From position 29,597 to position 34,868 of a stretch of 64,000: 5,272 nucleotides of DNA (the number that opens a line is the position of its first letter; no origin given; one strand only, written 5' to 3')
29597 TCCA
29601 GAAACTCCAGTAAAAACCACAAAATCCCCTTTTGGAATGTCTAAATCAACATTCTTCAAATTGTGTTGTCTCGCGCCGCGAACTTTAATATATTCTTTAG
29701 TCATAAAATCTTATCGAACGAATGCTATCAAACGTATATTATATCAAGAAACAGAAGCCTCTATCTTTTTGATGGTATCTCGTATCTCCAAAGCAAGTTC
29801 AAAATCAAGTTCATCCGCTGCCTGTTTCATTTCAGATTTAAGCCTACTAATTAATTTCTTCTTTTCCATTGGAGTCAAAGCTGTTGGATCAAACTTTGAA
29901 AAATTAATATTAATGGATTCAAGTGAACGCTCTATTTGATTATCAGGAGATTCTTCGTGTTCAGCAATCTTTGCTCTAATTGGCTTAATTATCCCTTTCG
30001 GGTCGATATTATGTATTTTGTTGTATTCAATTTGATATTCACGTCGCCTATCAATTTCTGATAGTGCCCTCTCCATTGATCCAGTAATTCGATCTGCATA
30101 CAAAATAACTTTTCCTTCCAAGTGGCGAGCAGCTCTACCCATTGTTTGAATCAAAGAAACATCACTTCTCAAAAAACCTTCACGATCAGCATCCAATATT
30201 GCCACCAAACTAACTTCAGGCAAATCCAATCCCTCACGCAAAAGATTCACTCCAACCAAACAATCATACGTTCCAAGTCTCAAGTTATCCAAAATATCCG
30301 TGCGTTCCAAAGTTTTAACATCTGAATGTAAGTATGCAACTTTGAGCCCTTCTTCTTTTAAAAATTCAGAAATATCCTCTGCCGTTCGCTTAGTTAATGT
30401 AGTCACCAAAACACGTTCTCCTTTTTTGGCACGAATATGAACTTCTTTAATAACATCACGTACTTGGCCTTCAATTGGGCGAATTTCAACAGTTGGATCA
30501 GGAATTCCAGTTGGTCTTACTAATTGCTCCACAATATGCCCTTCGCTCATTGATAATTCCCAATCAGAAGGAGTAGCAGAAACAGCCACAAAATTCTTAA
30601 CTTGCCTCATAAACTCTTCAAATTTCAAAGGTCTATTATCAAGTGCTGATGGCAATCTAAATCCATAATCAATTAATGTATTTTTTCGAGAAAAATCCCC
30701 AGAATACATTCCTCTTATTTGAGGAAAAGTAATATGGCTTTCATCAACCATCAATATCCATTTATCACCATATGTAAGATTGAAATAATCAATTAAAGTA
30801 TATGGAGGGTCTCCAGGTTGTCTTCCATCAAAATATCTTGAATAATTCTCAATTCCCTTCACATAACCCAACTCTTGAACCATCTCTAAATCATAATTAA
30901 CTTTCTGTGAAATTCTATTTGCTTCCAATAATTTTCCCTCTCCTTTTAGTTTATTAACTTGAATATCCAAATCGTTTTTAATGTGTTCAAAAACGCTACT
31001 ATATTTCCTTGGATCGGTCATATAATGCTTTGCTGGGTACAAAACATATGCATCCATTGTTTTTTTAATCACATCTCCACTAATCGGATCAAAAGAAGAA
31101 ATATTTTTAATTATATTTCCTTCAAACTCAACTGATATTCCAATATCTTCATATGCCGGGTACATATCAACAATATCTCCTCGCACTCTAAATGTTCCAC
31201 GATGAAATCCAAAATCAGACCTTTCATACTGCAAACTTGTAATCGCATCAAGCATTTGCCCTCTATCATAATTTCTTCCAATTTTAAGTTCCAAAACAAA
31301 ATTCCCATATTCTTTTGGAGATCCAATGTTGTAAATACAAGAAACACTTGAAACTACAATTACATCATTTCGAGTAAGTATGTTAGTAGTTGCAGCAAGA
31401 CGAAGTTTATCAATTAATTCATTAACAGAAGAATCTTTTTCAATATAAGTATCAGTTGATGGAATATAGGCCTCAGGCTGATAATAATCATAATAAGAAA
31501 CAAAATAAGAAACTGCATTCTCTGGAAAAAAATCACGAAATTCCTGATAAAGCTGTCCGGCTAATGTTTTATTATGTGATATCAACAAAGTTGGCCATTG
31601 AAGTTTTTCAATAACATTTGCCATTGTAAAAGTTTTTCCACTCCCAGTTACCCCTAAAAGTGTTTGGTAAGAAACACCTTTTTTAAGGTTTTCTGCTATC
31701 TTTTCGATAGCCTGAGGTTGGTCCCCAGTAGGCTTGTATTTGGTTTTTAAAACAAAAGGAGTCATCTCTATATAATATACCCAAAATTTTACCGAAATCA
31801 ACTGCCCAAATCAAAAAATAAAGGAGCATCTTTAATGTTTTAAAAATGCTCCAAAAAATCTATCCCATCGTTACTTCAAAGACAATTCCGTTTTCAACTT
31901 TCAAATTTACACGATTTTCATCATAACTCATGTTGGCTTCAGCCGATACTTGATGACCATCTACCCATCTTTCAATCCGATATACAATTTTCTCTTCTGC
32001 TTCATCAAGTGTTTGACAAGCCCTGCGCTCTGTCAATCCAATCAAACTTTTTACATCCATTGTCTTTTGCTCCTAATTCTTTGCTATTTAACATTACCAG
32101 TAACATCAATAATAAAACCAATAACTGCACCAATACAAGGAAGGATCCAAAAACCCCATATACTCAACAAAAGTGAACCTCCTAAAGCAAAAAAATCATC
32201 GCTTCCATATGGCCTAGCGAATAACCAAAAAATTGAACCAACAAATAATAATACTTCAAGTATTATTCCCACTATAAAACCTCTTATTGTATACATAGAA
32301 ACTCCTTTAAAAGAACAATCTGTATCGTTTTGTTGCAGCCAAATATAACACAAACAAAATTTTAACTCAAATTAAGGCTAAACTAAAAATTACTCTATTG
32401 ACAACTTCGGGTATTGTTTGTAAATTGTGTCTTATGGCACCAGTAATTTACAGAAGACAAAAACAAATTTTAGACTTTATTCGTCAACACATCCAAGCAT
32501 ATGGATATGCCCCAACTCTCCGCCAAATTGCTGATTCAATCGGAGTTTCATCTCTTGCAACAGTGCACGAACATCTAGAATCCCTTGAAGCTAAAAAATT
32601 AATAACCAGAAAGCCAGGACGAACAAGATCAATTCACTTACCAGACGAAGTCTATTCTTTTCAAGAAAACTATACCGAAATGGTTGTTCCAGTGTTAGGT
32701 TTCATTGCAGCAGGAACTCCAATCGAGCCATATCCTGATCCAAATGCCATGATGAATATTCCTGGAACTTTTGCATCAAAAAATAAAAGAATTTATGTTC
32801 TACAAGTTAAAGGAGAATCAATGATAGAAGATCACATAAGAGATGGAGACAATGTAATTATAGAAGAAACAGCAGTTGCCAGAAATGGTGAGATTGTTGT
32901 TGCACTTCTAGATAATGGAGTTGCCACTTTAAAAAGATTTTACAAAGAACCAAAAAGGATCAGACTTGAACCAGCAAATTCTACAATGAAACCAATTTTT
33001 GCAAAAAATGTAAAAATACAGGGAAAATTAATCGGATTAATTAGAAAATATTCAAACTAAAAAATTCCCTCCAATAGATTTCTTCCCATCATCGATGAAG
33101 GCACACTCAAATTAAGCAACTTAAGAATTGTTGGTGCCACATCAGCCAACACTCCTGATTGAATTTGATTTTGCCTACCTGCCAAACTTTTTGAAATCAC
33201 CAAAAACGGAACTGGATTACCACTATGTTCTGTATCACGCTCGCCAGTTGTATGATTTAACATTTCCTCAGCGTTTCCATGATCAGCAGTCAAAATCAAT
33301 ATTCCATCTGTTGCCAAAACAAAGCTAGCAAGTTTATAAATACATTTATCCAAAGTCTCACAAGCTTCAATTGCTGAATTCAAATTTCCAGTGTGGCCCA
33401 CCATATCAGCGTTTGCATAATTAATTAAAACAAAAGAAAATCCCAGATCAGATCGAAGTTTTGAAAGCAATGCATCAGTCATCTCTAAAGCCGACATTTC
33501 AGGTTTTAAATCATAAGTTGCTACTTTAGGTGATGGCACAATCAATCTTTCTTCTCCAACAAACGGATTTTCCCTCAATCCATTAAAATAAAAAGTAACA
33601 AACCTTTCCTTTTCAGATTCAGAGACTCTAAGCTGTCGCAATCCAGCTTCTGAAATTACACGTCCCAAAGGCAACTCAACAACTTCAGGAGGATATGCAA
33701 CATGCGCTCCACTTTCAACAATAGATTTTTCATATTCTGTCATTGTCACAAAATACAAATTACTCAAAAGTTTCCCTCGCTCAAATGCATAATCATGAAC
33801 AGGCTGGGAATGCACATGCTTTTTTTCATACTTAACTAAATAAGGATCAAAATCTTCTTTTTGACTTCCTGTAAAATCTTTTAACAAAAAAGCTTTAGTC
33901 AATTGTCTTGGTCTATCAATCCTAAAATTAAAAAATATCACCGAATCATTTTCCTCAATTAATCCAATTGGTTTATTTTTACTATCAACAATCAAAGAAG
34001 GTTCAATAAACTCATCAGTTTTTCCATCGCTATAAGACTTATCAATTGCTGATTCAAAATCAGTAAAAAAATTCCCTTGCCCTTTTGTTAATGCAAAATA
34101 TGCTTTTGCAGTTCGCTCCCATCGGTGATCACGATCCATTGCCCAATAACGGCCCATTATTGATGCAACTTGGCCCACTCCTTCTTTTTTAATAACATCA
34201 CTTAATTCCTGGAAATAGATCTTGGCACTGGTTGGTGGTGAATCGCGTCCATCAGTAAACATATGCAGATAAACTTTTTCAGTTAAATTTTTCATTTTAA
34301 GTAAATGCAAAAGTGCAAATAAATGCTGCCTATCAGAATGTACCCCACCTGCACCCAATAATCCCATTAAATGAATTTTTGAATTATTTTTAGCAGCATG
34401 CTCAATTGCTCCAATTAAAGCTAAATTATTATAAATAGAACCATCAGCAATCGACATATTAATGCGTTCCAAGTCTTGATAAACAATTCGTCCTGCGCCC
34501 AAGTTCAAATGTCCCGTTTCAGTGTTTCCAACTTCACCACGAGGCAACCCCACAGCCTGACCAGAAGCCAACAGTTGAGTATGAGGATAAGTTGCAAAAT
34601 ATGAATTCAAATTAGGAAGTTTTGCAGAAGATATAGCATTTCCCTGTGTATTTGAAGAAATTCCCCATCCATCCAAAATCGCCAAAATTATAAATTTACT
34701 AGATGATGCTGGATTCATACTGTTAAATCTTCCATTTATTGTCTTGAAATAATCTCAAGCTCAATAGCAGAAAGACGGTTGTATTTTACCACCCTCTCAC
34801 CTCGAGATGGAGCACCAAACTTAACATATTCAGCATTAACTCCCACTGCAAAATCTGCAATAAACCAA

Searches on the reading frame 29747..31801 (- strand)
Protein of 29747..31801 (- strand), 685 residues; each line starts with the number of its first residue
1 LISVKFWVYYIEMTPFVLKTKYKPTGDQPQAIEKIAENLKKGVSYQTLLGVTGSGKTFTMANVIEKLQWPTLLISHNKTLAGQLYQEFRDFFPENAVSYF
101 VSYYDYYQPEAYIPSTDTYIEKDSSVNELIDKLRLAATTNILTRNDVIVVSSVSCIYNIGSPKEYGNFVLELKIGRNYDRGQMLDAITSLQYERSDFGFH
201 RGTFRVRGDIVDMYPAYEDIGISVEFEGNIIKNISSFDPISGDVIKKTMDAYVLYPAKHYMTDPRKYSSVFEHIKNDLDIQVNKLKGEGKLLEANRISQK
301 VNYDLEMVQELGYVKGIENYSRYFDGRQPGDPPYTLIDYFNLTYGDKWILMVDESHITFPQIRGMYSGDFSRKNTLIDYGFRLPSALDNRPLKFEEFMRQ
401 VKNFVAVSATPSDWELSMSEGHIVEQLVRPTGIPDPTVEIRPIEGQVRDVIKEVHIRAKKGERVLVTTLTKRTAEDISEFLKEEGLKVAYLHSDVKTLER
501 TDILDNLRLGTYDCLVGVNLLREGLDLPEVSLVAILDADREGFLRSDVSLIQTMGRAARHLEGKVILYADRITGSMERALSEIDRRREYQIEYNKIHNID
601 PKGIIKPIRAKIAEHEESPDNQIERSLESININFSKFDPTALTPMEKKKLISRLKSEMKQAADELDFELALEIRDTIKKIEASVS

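Call 16: search_protein_families(library=pfam, proteins=[window:29747-31801:-], max_evalue=0.00001)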
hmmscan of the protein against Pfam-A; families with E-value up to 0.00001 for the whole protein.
window:29747-31801:- (685 aa): 5 families
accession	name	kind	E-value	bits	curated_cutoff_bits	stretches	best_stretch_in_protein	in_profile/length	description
PF17757.6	UvrB_inter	-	9.2e-25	87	22.9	1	170-260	1-91/91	UvrB interaction domain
PF00271.37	Helicase_C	-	6.7e-21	75.1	23.5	1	450-560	5-109/110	Helicase conserved C-terminal domain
PF12344.14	UvrB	-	1.1e-18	67.2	27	1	567-609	1-43/43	Ultra-violet resistance protein B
PF02151.25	UVR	-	3.1e-11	43.1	21.5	1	648-682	1-35/36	UvrB/uvrC motif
PF04851.21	ResIII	-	5.3e-11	43.1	22.5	1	22-97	2-82/164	Type III restriction enzyme, res subunit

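Call 19: find_homologous_proteins(query=window:29747-31801:-, max_evalue=1e-50)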
Query window:29747-31801:- (685 aa): 8000 proteins with E <= 1e-50 among 8000 candidates; the best 120 are listed.
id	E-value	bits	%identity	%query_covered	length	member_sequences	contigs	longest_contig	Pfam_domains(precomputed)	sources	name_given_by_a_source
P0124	0.0e+0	1510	100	98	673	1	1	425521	PF02151.26,PF17757.7,PF00271.38,PF27431.1,PF04851.22,PF12344.15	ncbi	-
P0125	0.0e+0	1226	79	98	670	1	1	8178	PF02151.26,PF17757.7,PF00271.38,PF27431.1,PF04851.22,PF12344.15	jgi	jgi:excinuclease ABC subunit B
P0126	0.0e+0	1094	73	97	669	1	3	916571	PF02151.26,PF17757.7,PF00271.38,PF27431.1,PF04851.22,PF12344.15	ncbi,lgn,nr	ncbi:excinuclease ABC subunit UvrB [Candidatus Woesebacteria bacterium]|nr:excinuclease ABC subunit 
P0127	0.0e+0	1068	69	98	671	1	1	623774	PF00270.36,PF02151.26,PF17757.7,PF00271.38,PF27431.1,PF04851.22,PF12344.15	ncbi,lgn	-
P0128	0.0e+0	1064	70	98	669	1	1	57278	PF00270.36,PF02151.26,PF17757.7,PF00271.38,PF27431.1,PF04851.22,PF12344.15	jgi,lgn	jgi:excinuclease ABC subunit B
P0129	0.0e+0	1062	70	97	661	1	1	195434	PF00270.36,PF02151.26,PF17757.7,PF00271.38,PF27431.1,PF04851.22,PF12344.15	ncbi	-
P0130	0.0e+0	1046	69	96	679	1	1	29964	PF00270.36,PF02151.26,PF17757.7,PF00271.38,PF27431.1,PF04851.22,PF12344.15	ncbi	-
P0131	0.0e+0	1040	69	98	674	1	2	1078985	PF00270.36,PF02151.26,PF17757.7,PF00271.38,PF27431.1,PF04851.22,PF12344.15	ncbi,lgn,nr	ncbi:MAG: excinuclease ABC subunit UvrB [Candidatus Woesebacteria bacterium]|nr:MAG: excinuclease AB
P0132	0.0e+0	1038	69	97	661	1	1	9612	PF02151.26,PF17757.7,PF00271.38,PF27431.1,PF04851.22,PF12344.15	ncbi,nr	ncbi:MAG TPA: excinuclease ABC subunit UvrB [Candidatus Saccharimonadales bacterium]|nr:excinuclease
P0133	0.0e+0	1038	68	97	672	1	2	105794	PF02151.26,PF17757.7,PF00271.38,PF27431.1,PF04851.22,PF12344.15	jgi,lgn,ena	-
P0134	0.0e+0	1038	68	98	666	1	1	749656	PF00270.36,PF02151.26,PF17757.7,PF00271.38,PF27431.1,PF04851.22,PF12344.15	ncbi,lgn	-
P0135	0.0e+0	1037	68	97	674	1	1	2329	PF02151.26,PF17757.7,PF00271.38,PF27431.1,PF04851.22,PF12344.15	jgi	jgi:excinuclease ABC subunit B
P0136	0.0e+0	1034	68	97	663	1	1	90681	PF00270.36,PF02151.26,PF17757.7,PF00271.38,PF27431.1,PF04851.22,PF12344.15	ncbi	-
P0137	0.0e+0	1030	69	97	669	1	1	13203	PF00270.36,PF02151.26,PF17757.7,PF00271.38,PF27431.1,PF04851.22,PF12344.15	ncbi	-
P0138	0.0e+0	1030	68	97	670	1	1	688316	PF00270.36,PF02151.26,PF17757.7,PF00271.38,PF27431.1,PF04851.22,PF12344.15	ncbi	-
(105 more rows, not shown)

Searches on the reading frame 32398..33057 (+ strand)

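Call 46: search_protein_families(library=pfam, proteins=[window:32398-33057:+], max_evalue=0.00001)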
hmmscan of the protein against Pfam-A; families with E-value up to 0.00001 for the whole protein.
window:32398-33057:+ (220 aa): 2 families
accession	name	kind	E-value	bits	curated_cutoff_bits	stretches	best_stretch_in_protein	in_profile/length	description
PF00717.28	Peptidase_S24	-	9.6e-28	96.7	23.3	1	98-212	1-116/116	Peptidase S24-like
PF01726.22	LexA_DNA_bind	-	8.5e-19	67.5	23.7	1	19-77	6-64/65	LexA DNA binding domain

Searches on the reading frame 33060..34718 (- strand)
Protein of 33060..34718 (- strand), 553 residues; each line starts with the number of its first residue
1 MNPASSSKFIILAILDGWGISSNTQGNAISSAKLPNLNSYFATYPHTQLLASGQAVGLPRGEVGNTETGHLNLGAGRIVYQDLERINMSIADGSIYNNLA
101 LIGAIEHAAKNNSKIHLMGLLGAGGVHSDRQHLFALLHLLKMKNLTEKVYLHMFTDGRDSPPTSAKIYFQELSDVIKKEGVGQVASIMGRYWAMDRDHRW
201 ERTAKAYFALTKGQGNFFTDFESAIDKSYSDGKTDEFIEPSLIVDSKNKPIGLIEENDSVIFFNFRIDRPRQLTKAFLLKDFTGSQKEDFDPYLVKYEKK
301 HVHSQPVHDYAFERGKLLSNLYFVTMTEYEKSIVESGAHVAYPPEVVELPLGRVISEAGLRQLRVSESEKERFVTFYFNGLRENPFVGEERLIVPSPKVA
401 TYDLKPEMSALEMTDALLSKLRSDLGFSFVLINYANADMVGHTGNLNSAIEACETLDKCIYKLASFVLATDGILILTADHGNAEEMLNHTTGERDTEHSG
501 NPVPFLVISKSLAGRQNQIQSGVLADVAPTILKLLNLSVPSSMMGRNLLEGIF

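Call 16: search_protein_families(library=pfam, proteins=[window:33060-34718:-], max_evalue=0.00001)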
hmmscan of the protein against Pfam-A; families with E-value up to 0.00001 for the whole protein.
window:33060-34718:- (553 aa): 2 families
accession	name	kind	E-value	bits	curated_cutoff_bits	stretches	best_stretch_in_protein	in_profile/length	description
PF06415.18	iPGM_N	-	5.7e-74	248.7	27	1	86-330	1-216/217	BPG-independent PGAM N-terminus (iPGM_N)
PF01676.23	Metalloenzyme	-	5.4e-70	236.2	24.3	1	10-538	3-251/252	Metalloenzyme superfamily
